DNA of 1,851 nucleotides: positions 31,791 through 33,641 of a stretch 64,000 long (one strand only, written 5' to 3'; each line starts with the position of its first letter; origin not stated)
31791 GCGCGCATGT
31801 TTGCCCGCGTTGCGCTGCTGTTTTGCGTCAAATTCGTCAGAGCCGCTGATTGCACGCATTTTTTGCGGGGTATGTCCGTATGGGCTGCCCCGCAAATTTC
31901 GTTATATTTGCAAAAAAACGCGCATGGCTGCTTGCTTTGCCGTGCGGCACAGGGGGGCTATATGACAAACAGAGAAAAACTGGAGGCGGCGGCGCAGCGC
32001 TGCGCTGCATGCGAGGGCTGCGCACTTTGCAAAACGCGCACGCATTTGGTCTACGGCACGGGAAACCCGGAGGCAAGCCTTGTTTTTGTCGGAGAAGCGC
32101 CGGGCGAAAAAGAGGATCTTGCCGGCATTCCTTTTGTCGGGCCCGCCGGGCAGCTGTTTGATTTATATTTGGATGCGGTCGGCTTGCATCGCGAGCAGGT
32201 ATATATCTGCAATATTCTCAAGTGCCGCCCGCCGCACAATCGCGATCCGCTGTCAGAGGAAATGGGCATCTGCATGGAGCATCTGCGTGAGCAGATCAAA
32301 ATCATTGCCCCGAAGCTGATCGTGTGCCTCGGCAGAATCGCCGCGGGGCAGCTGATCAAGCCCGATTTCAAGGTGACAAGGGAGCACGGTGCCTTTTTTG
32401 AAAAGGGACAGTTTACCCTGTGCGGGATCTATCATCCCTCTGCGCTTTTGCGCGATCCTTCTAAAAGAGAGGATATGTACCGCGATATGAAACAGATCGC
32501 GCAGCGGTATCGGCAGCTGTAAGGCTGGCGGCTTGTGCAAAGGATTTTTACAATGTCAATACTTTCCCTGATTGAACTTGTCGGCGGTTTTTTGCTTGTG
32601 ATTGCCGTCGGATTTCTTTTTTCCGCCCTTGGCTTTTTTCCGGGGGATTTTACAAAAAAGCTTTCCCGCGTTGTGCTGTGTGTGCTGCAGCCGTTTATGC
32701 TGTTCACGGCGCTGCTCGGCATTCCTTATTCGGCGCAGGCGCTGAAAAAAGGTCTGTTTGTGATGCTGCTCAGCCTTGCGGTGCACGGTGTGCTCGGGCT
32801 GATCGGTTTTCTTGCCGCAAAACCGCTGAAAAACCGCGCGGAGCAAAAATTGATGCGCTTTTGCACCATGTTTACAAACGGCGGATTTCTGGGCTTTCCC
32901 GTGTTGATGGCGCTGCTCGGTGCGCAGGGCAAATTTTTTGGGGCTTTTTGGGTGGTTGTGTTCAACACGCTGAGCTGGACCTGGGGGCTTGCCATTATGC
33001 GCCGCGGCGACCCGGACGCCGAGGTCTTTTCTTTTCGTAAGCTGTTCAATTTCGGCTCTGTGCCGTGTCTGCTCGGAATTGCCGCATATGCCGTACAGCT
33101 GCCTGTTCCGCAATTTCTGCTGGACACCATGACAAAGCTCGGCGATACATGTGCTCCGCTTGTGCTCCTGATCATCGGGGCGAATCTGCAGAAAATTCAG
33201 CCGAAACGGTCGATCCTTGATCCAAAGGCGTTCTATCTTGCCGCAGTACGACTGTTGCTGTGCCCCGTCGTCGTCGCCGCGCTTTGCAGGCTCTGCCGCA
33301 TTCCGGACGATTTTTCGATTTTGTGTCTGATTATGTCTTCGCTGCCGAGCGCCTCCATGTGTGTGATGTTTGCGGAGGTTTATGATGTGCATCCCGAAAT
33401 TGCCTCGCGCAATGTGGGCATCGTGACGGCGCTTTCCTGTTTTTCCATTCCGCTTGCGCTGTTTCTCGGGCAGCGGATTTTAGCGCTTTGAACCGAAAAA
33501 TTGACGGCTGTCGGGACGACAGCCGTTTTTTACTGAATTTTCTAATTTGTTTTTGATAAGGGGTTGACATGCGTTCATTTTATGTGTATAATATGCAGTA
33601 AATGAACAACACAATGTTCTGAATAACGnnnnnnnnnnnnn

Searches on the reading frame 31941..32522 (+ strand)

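Call 32: search_protein_families(library=pfam, proteins=[window:31941-32522:+], max_evalue=0.0001)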
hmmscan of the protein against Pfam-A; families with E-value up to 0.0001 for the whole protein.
window:31941-32522:+ (193 aa): 1 family
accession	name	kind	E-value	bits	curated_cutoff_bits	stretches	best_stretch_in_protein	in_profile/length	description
PF03167.25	UDG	-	6.1e-34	117.5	24.3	1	39-180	2-133/141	Uracil DNA glycosylase superfamily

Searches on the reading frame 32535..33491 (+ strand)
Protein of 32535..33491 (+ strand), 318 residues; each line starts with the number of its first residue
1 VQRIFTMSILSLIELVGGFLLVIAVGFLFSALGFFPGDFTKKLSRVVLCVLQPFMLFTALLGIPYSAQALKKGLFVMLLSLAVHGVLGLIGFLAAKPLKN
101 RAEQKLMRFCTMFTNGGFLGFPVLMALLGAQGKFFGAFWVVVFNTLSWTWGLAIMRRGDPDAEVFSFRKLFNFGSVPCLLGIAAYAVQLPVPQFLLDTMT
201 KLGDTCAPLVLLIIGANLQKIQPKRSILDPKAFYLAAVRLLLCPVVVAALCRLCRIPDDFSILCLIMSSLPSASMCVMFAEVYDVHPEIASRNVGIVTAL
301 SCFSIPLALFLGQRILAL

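Call 32: search_protein_families(library=pfam, proteins=[window:32535-33491:+], max_evalue=0.0001)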
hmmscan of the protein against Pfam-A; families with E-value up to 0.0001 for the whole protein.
window:32535-33491:+ (318 aa): 1 family
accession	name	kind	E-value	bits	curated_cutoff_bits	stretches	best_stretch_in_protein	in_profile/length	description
PF03547.23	Mem_trans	-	6e-29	101.2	25.7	2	170-307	201-341/343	Membrane transport protein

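Call 64: search_protein_families(library=ncbifam, proteins=[window:32535-33491:+], max_evalue=1e-10)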
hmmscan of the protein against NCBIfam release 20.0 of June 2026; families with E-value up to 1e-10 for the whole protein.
window:32535-33491:+ (318 aa): 1 family
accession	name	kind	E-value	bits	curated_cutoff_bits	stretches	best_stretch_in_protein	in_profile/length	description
TIGR00946.1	2a69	subfamily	1.5e-23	83.5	246.05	1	7-310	1-332/336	auxin efflux carrier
